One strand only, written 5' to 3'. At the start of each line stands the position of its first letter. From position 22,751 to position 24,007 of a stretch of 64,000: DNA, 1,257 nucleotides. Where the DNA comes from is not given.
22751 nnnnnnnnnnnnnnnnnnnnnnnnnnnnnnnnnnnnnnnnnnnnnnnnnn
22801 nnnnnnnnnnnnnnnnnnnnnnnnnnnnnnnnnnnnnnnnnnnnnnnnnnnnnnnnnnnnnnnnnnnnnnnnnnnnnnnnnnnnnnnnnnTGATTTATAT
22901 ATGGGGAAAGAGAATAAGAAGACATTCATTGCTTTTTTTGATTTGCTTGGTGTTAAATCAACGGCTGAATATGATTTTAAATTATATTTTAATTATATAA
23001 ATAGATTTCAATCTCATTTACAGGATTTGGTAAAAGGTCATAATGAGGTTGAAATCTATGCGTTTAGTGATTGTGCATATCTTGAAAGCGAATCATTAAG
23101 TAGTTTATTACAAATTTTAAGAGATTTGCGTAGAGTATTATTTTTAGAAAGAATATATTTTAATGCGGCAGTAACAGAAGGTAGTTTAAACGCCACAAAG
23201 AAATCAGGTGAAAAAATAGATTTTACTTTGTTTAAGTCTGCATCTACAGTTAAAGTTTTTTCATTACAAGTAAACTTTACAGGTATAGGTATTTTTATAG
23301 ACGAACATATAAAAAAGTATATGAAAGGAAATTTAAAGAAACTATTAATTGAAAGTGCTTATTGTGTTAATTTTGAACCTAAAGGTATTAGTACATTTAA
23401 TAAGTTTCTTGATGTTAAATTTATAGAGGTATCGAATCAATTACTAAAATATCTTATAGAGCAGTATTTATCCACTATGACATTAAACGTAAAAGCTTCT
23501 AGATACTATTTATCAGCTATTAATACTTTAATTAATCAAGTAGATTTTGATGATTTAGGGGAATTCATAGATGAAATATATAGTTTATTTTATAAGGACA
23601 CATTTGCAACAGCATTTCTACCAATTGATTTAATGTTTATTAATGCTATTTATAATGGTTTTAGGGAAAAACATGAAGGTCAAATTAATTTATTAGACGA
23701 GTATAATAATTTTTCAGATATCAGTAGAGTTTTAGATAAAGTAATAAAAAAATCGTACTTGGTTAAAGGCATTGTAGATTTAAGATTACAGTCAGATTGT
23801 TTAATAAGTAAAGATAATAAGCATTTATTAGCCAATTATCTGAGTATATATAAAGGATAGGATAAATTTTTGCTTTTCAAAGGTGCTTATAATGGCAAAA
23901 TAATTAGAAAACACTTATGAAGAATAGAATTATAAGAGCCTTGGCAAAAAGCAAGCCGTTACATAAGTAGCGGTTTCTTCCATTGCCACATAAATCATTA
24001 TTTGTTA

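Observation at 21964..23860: ORF-A/ORF-B two-gene operon: class III cyclase-like palm domain with an unknown partner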

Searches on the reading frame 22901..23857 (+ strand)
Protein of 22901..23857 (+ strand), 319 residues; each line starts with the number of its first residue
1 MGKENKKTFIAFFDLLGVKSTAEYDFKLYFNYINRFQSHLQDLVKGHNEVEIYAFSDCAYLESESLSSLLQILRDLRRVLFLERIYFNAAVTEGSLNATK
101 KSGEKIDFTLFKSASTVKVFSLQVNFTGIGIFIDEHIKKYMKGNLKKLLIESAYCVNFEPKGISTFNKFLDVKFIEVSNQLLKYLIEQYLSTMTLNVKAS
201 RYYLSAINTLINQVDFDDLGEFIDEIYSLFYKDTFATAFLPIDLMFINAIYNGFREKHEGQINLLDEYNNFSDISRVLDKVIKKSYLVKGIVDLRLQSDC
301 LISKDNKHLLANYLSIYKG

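Call 3: search_protein_families(library=pfam, proteins=[window:22901-23857:+], max_evalue=1)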
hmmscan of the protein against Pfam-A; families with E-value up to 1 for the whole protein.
window:22901-23857:+ (319 aa): 0 families

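Call 4: search_protein_families(library=padloc, proteins=[window:22901-23857:+], max_evalue=1)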
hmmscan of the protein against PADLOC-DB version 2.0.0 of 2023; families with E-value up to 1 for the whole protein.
window:22901-23857:+ (319 aa): 0 families

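Call 5: search_protein_families(library=phrogs, proteins=[window:22901-23857:+], max_evalue=1)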
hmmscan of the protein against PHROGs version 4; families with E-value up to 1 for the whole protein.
window:22901-23857:+ (319 aa): 0 families

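Call 9: find_homologous_proteins(query=window:22901-23857:+, max_evalue=0.001)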
Query window:22901-23857:+ (319 aa): 20 proteins with E <= 0.001 among 1463 candidates.
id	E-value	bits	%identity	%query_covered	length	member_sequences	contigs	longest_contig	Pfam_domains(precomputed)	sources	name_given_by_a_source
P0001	3.0e-201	685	100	100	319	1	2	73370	-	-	-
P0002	9.3e-113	395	62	99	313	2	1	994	-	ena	-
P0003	3.0e-95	337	57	92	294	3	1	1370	-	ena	-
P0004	1.4e-60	224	39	99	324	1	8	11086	-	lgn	-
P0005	7.5e-60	221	44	96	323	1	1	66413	-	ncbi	-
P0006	1.5e-56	210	38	98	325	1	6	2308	-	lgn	-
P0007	3.0e-56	209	41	97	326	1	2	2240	-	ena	-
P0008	1.1e-52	198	38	98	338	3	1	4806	-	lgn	-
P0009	4.9e-52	196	39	96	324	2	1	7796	-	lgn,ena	-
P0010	1.8e-50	191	40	96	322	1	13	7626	-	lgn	-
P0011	3.6e-49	186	38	97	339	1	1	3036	-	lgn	-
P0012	2.4e-41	161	34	95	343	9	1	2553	-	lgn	-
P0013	2.7e-41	160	35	95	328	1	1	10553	-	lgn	-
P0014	4.4e-40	156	34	95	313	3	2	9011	-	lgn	-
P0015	5.2e-40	156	32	95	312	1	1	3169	-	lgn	-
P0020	8.1e-8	50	28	66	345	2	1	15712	-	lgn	-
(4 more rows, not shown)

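Call 14: search_solved_structures(query=A1, max_evalue=10, show_alignments=3)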
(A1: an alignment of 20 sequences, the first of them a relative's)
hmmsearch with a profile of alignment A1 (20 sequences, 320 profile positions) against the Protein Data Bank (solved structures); distinct sequences matched with E-value up to 10: 1.
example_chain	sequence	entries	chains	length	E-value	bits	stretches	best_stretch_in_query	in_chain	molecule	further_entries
5cwh_A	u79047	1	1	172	4.9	9.6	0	223-300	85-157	Designed helical repeat protein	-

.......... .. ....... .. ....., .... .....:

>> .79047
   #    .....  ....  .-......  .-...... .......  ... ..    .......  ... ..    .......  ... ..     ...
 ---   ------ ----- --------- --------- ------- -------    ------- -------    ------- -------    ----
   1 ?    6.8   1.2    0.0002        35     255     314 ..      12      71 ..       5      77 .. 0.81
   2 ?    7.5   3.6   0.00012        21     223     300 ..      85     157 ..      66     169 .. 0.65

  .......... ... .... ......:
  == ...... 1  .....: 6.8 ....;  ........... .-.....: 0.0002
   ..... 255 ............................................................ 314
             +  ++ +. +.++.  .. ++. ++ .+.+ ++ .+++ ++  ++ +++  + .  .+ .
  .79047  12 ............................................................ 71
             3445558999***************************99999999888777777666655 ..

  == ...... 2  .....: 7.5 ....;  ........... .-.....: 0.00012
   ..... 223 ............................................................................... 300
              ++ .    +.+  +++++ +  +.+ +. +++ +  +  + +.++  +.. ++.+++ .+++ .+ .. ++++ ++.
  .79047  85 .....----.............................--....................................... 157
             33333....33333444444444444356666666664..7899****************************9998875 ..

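Call 15: find_encoding_contigs(protein=P0005, flank=8000, max_places=4)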
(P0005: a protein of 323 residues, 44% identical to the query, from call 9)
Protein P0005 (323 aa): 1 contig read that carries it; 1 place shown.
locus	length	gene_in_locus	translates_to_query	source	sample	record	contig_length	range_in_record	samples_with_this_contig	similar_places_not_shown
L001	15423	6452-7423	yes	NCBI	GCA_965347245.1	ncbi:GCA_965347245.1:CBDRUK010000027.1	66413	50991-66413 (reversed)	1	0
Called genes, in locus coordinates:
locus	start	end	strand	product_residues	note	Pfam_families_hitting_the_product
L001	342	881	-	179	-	-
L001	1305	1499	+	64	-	-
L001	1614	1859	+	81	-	-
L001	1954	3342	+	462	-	-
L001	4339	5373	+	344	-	-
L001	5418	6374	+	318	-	-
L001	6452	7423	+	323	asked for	-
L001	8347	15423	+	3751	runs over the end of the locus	PF00082:Peptidase_S8, PF12799:LRR_4 (faint), PF13306:LRR_5, PF13855:LRR_8 (weak), PF23952:LRR_EndoS (faint), PF13306:LRR_5, PF05725:FNIP (faint), PF13306:LRR_5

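Call 16: find_encoding_contigs(protein=P0004, flank=8000, max_places=4)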
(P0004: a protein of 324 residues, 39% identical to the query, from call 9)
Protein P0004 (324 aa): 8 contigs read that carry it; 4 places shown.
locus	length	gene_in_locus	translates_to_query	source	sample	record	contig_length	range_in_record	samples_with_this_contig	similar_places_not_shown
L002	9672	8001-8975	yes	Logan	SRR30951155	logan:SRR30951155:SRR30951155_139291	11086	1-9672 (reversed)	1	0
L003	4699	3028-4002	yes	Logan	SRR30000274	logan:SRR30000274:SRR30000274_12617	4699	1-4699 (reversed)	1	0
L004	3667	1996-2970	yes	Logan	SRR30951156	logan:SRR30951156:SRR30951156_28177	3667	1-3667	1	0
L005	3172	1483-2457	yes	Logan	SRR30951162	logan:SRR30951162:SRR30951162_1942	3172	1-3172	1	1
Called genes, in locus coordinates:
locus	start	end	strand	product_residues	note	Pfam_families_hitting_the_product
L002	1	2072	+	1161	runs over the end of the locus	?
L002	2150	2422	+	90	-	PF00072:Response_reg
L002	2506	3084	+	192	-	PF00440:TetR_N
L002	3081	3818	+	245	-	PF02525:Flavodoxin_2, PF03358:FMN_red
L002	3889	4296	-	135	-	PF18491:SRA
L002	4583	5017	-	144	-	-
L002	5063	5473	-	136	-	-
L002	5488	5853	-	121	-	PF14216:DUF4326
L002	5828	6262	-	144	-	-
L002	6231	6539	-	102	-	-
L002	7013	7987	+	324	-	-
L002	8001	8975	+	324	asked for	-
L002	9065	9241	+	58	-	-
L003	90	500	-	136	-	-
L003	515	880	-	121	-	PF14216:DUF4326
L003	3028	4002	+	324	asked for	-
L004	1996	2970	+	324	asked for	-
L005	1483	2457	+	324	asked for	-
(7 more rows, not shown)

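Call 17: find_encoding_contigs(protein=P0020, flank=8000, max_places=3)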
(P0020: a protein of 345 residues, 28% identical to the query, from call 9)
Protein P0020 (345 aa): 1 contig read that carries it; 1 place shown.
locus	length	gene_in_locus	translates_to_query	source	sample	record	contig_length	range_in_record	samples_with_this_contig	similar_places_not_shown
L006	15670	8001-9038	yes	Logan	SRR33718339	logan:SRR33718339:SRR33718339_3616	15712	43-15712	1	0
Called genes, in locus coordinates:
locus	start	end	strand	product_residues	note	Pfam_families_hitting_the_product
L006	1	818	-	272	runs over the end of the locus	-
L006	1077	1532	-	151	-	PF04542:Sigma70_r2, PF08281:Sigma70_r4_2, PF04545:Sigma70_r4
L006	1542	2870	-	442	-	-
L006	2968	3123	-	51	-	PF13560:HTH_31, PF12844:HTH_19 (weak), PF01381:HTH_3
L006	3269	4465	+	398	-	PF13173:AAA_14, PF13635:DUF4143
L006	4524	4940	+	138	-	PF00583:Acetyltransf_1, PF13673:Acetyltransf_10, PF13508:Acetyltransf_7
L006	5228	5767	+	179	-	PF01636:APH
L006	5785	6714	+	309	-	PF02016:Peptidase_S66, PF17676:Peptidase_S66C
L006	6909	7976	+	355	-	-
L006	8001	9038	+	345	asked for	-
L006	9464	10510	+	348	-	PF14130:Cap4_nuclease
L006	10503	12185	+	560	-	-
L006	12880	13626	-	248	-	PF01695:IstB_IS21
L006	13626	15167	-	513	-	PF00665:rve, PF22483:Mu-transpos_C_2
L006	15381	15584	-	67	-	PF14198:TnpV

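Call 21: predict_structure(alignment_id=A1)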
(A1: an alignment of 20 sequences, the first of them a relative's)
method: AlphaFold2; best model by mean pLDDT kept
length: 319 residues; sequences in the alignment: 20
mean_pLDDT: 89.6   pTM: 0.90
mean pLDDT of the five models: 89.6, 89.3, 89.2, 88.5, 88.4
residues with pLDDT >= 90: 220; 70-90: 79; 50-70: 16; < 50: 4
segments of 3 or more residues with pLDDT < 50: 1-3
pLDDT, mean of each block of 10 residues (from residue 1): 71 88 86 95 94 94 96 96 93 95 85 96 96 94 92 92 90 94 93 90 97 95 88 81 96 88 58 84 87 88 94 84
secondary structure, 60 per line:
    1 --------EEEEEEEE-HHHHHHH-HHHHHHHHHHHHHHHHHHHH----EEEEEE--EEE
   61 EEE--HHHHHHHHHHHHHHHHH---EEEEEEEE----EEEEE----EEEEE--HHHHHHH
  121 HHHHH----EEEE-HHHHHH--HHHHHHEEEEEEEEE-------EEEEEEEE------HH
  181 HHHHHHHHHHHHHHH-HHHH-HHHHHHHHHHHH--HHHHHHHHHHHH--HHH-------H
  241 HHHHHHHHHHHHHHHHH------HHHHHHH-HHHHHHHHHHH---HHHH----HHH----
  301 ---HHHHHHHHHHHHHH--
elements in order: E9-16 H18-24 H26-45 E50-55 E58-63 H66-82 E86-93 E98-102 E107-111 H114-125 E130-133 H135-140 H143-148 E149-157 E165-172 H179-195 H197-200 H202-213 H216-227 H240-257 H264-270 H272-282 H286-289 H304-317

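Call 23: search_protein_representatives(alignment_id=A1)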
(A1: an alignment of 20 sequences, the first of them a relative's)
Query: 20 sequences, 320 profile positions. Proteins with E-value up to 0.001 (for the whole library): 377; up to 1e-10: 312; up to 1e-30: 143. The best 150 are listed.
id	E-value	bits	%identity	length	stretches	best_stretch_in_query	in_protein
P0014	1.2e-116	405.9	-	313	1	4-316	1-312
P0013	2.0e-113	395.4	-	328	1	2-319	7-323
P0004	1.8e-107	375.8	-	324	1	2-319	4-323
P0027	2.1e-106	372.4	-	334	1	3-318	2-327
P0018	7.2e-104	364.0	-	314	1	4-317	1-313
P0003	1.6e-98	346.4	-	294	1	22-314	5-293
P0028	6.7e-91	321.4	-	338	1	2-313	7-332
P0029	2.8e-76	273.3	-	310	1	4-313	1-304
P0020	9.5e-74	265.0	-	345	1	2-319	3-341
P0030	6.5e-66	239.3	-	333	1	3-313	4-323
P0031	9.8e-63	228.8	-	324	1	4-315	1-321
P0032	2.2e-62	227.7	-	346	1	4-316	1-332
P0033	5.8e-62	226.3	-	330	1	4-316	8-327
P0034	1.6e-60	221.6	-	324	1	4-319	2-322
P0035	3.7e-59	217.1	-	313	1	4-316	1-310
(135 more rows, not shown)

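Call 24: fold_search(model_id=the predicted structure, library=pdb)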
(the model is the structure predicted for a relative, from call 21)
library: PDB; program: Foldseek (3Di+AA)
matches with E <= 10: 1321; with E <= 0.001: 114
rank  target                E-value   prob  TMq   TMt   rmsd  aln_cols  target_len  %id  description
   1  2w01_B                2.0e-06  1.00  0.38  0.58   6.9       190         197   15  Crystal structure of the guanylyl cyclase Cya2 (released 2008-09-30)
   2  5o5l_A                3.2e-06  1.00  0.40  0.55   6.4       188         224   15  X-ray structure of a bacterial adenylyl cyclase soluble domain, solved at cryogenic temperature (released 2017-11-01)
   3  1ybt_B                4.2e-06  1.00  0.39  0.67   6.5       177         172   10  MYCOBACTERIUM TUBERCULOSIS ADENYLYL CYCLASE, RV1900C CHD (released 2005-02-15)
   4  2w01_C                4.7e-06  1.00  0.39  0.58   6.5       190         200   15  Crystal structure of the guanylyl cyclase Cya2 (released 2008-09-30)
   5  4wpa_B                5.2e-06  1.00  0.37  0.70   6.7       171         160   13  Crystal structure of Adenylyl cyclase Ma1120 from Mycobacterium Avium bound to Pyrophosphate and Calcium (released 2015-09-02)
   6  4ni2_B                5.5e-06  1.00  0.42  0.65   6.4       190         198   10  Crystal structure of the heterodimeric catalytic domain of wild-type human soluble guanylate cyclase (released 2014-04-16)
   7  3uvj_B                6.2e-06  1.00  0.41  0.64   6.4       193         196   10  Crystal structure of the catalytic domain of the heterodimeric human soluble guanylate cyclase 1. (released 2011-12-28)
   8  2bw7_B                7.6e-06  1.00  0.40  0.63   6.2       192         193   13  A novel mechanism for adenylyl cyclase inhibition from the crystal structure of its complex with catechol estrogen (released 2005-07-20)
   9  3uvj_D                8.1e-06  1.00  0.41  0.64   6.4       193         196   10  Crystal structure of the catalytic domain of the heterodimeric human soluble guanylate cyclase 1. (released 2011-12-28)
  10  3et6_A                8.1e-06  1.00  0.40  0.65   5.6       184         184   11  The crystal structure of the catalytic domain of a eukaryotic guanylate cyclase (released 2008-10-14)
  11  2w01_D                1.2e-05  1.00  0.38  0.57   6.8       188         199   15  Crystal structure of the guanylyl cyclase Cya2 (released 2008-09-30)
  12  3et6_B                1.2e-05  1.00  0.37  0.61   6.3       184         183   11  The crystal structure of the catalytic domain of a eukaryotic guanylate cyclase (released 2008-10-14)
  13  5oyh_E                1.5e-05  1.00  0.38  0.63   6.5       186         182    9  crystal structure of the catalytic core of a rhodopsin-guanylyl cyclase with converted specificity in complex with ATP (released 2018-06-06)
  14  6r3q_A                1.5e-05  1.00  0.37  0.16  36.4       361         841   11  The structure of a membrane adenylyl cyclase bound to an activated stimulatory G protein (released 2019-05-08)
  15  2wz1_B                1.7e-05  1.00  0.41  0.64   6.3       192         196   11  STRUCTURE OF THE CATALYTIC DOMAIN OF HUMAN SOLUBLE GUANYLATE CYCLASE 1 BETA 3. (released 2009-12-01)
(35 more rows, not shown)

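Call 26: find_related_loci(query=A1, collection=genome_contigs, flank=8000)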
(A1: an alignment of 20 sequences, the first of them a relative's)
Query A1 (319 aa) in genome_contigs; peptide patterns used: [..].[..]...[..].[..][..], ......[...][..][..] (x = any residue, [..] = any of these).
22 stretches matched a pattern; 5 encode a relative of the query (tblastn E <= 1e-3); 5 distinct loci.
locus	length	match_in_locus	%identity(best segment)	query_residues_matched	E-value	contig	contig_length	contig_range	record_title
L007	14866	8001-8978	34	7-314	9e-51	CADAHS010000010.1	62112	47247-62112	MAG: uncultured Ruminococcus sp. isolate RUG13311 genome assembly, contig: RUG13311_asm_10, whole genome shotgun sequenc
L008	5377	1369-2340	33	6-311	4e-44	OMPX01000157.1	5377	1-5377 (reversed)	uncultured bacterium isolate RUG770 genome assembly, contig: k87_34513791, whole genome shotgun sequence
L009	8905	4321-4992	36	1-217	4e-32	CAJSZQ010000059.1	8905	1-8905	Lachnospiraceae bacterium isolate A75_68.CO.DSS genome assembly, contig: MGBC000083.59, whole genome shotgun sequence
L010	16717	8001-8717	31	9-219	2e-19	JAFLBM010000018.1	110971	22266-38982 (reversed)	MAG: Chitinophagales bacterium isolate UWPOB_CHIT5 gnl_X_OMANHLCP_18, whole genome shotgun sequence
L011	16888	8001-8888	26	8-278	2e-18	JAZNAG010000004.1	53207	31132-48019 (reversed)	MAG: Acutalibacteraceae bacterium isolate T1900044748_TS20190414.MAGScoT_cleanbin_000008 SGB_2142_k141_3276643, whole ge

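Call 27: find_related_loci(query=A1, collection=viral_contigs, flank=8000)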
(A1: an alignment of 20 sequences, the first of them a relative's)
Query A1 (319 aa) in viral_contigs; peptide patterns used: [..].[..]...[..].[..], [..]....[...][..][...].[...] (x = any residue, [..] = any of these).
46 stretches matched a pattern, but none encodes a relative of the query by tblastn (E <= 1e-3).

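Call 28: find_related_loci(query=A1, collection=metagenome_contigs, flank=8000)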
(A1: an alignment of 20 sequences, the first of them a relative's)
Query A1 (319 aa) in metagenome_contigs; peptide patterns used: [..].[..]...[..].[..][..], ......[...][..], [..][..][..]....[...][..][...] (x = any residue, [..] = any of these).
222 stretches matched a pattern; 63 encode a relative of the query (tblastn E <= 1e-3); 63 distinct loci.
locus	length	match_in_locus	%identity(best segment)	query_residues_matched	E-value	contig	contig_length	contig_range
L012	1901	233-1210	35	7-314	3e-51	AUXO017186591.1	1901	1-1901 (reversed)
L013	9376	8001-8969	35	1-314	3e-36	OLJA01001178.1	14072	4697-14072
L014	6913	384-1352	35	1-314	3e-36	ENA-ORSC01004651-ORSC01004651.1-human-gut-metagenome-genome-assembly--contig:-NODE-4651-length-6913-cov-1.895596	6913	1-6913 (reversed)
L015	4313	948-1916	35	1-314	2e-36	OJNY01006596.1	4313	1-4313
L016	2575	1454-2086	35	1-214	2e-32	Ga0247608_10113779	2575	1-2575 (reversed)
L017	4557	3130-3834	35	3-217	8e-28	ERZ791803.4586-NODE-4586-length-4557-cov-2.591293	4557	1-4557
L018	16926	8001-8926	46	8-311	2e-41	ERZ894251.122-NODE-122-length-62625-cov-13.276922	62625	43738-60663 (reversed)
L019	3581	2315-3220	28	9-315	9e-24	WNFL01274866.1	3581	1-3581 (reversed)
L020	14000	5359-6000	32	8-218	8e-23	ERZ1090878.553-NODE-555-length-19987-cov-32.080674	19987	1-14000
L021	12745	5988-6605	34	9-212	3e-22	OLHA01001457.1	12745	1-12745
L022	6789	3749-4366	34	9-212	3e-22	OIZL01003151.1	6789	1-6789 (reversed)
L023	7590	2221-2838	34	9-212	3e-22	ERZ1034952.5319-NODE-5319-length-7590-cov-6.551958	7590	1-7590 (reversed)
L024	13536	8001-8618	33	9-212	9e-22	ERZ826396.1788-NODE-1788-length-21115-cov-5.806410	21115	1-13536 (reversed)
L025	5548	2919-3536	33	9-212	9e-22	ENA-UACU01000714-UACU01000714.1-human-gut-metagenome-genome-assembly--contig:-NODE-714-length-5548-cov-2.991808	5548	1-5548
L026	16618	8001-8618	33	9-212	9e-22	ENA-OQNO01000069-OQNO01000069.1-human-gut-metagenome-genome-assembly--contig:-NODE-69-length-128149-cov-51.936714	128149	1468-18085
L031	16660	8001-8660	34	8-225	1e-21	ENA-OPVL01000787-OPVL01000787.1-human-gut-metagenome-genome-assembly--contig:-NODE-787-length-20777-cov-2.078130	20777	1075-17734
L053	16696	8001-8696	28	8-217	3e-19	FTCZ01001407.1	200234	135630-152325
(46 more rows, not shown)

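Call 49: fold_search(model_id=the predicted structure, library=viral)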
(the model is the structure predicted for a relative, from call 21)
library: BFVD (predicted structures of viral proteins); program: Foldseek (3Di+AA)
matches with E <= 10: 763; with E <= 0.001: 5
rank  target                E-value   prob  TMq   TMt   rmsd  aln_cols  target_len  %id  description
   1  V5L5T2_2              2.0e-05  1.00  0.34  0.14  16.7       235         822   12  (no name in the UniProt tables at hand)
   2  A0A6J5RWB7            3.2e-05  1.00  0.34  0.18  10.4       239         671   13  COG4252 Predicted transmembrane sensor domain [uncultured Caudovirales phage]
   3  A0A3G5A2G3            4.9e-05  1.00  0.38  0.31   6.1       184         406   14  Response regulator [Harvfovirus sp.]
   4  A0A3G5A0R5            5.8e-04  1.00  0.37  0.26   6.9       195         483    9  Guanylate cyclase domain-containing protein [Faunusvirus sp.]
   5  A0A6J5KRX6            9.5e-04  1.00  0.33  0.36  12.5       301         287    9  Guanylate cyclase domain-containing protein [uncultured Caudovirales phage]
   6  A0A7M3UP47            1.3e-03  1.00  0.32  0.56   8.0       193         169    9  Uncharacterized protein [Pyramimonas orientalis virus]
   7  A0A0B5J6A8            2.1e-03  1.00  0.35  0.13   7.4       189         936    7  Serine/threonine kinase motif-containing protein [Pandoravirus inopinatum]
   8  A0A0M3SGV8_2          3.6e-03  1.00  0.36  0.12  11.7       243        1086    7  (no name in the UniProt tables at hand)
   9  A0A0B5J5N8            4.3e-03  1.00  0.33  0.23   4.6       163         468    8  Guanylate cyclase domain-containing protein [Pandoravirus inopinatum]
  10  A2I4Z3                9.6e-03  1.00  0.22  0.12   7.0       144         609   11  Gag-pro-pol polyprotein (Fragment) [Human T-cell leukemia virus type I]
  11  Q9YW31                1.1e-02  0.57  0.22  0.14  18.1       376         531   11  ORF MSV061 putative LINE reverse transcriptase, similar to Caenorhabditis elegans GB:U00063 [Melanoplus sanguinipes entomopoxvirus]
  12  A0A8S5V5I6            1.1e-02  0.66  0.21  0.17  20.6       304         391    8  Retron-type reverse transcriptase [Siphoviridae sp. ctKRD15]
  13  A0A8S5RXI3            1.3e-02  0.99  0.23  0.22  13.8       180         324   10  Reverse transcriptase domain-containing protein [virus sp. ctU8j8]
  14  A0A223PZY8            1.4e-02  0.75  0.22  0.09  20.7       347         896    8  Pol protein (Fragment) [Simian T-lymphotropic virus 1]
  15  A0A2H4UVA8            1.4e-02  0.51  0.23  0.09  21.2       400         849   12  Non-LTR retrotransposon [Bodo saltans virus]
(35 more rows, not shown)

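Call 50: search_protein_families(library=pfam, alignment_id=A4, max_evalue=0.00001)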
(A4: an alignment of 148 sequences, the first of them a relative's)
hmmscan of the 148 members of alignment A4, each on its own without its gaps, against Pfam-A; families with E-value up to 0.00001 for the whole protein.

A. member 1, L016:184-510:+ (109 aa): 0 families

B. families by the number of members that match (of 148 scanned): 121 families (the first 25 are shown)
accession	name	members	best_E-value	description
PF17802.7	SpaA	3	6e-52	Prealbumin-like fold domain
PF13304.12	AAA_21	3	2.1e-31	AAA domain, putative AbiEii toxin, Type IV TA system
PF13175.12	AAA_15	3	1.2e-18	AAA ATPase domain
PF00145.23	DNA_methylase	2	7.9e-70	C-5 cytosine-specific DNA methylase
PF13173.12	AAA_14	2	7.6e-32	AAA domain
PF07508.19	Recombinase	2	5.2e-26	Recombinase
PF02661.23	Fic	2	6.1e-17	Fic/DOC family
PF13408.12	Zn_ribbon_recom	2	3.3e-13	Recombinase zinc beta ribbon domain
PF01381.28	HTH_3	2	3.7e-13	Helix-turn-helix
PF12844.13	HTH_19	2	2.7e-08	Helix-turn-helix domain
PF13620.12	CarboxypepD_reg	2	2.4e-06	Carboxypeptidase regulatory-like domain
PF08497.15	Radical_SAM_N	1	8.4e-130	Radical SAM N-terminal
PF04616.20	Glyco_hydro_43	1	5e-83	Glycosyl hydrolases family 43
PF01244.27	Peptidase_M19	1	1.8e-76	Membrane dipeptidase (Peptidase family M19)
PF00563.25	EAL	1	8.5e-66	EAL domain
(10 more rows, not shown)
